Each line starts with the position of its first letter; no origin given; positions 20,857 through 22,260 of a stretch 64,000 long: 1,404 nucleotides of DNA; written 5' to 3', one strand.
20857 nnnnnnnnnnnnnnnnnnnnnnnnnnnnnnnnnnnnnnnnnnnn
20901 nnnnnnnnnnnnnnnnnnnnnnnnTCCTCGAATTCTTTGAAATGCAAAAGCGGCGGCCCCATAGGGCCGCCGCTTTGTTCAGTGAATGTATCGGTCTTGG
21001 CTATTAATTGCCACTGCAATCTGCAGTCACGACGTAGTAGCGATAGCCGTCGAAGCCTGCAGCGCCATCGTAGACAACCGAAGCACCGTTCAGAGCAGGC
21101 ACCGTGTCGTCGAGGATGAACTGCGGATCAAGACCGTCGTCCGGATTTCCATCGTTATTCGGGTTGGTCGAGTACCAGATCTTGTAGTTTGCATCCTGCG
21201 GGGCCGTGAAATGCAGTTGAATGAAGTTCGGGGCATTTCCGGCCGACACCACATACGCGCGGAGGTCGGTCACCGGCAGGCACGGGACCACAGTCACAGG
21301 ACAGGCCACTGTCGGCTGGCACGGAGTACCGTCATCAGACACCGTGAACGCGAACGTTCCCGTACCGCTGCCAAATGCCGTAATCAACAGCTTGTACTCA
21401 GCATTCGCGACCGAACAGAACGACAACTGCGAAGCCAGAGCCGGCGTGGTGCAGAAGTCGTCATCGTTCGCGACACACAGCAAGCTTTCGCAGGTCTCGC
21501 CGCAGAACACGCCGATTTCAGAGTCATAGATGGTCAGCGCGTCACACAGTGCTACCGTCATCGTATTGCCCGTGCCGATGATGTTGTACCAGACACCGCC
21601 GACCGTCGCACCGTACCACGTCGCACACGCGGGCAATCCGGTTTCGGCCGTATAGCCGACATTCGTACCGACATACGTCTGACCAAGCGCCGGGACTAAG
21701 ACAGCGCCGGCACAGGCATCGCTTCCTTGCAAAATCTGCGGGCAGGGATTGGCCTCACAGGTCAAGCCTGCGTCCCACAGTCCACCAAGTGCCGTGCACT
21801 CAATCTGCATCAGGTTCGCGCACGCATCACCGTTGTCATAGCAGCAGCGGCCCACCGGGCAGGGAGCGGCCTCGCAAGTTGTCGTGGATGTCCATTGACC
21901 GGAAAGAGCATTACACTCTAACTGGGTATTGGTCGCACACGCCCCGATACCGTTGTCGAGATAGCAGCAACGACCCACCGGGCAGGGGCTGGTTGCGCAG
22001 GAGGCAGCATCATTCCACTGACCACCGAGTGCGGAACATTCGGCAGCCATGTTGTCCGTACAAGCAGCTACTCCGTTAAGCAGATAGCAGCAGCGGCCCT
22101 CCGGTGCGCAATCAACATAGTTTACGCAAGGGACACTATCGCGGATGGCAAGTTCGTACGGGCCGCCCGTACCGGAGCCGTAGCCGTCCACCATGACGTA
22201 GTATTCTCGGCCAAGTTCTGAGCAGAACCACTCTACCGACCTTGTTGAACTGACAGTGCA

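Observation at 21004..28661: Tandem pair of ~1200-aa secreted proteins built from an unrecognised 6-Cys 'GRCCY' module plus PPC domains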

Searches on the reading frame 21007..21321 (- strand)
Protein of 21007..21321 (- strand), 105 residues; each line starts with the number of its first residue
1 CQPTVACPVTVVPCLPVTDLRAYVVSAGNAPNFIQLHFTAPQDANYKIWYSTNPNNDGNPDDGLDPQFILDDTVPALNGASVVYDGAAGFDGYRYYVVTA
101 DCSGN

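Call 19: search_protein_families(library=pfam, proteins=[window:21007-21321:-], max_evalue=10)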
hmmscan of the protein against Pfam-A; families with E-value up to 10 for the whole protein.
seq(105 aa): 0 families

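Call 70: search_solved_structures(query=A4, max_evalue=10)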
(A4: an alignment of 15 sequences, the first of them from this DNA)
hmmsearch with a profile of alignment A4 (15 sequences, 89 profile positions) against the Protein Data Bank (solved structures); distinct sequences matched with E-value up to 10: 0.

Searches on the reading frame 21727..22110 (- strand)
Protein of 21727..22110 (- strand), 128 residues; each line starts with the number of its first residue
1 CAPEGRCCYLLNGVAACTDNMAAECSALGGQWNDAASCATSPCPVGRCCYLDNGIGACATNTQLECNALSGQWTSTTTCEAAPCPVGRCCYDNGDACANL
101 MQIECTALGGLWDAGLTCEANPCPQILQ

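Call 19: search_protein_families(library=pfam, proteins=[window:21727-22110:-], max_evalue=10)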
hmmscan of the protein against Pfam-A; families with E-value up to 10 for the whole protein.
seq(128 aa): 4 families
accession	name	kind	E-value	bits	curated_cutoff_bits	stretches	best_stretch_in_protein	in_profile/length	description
PF02088.20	Ornatin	-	0.0057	16.9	25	2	30-49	11-30/41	Ornatin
PF15500.11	Ntox1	-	6.6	7.6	25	0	78-93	27-42/96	Putative RNase-like toxin, toxin_1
PF22670.1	Gp10_D3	-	8.8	7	27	0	20-35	71-86/122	Baseplate wedge protein gp10 domain 3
PF08098.16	ATX_III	-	9.4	6.8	25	2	82-94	13-25/27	Anemonia sulcata toxin III family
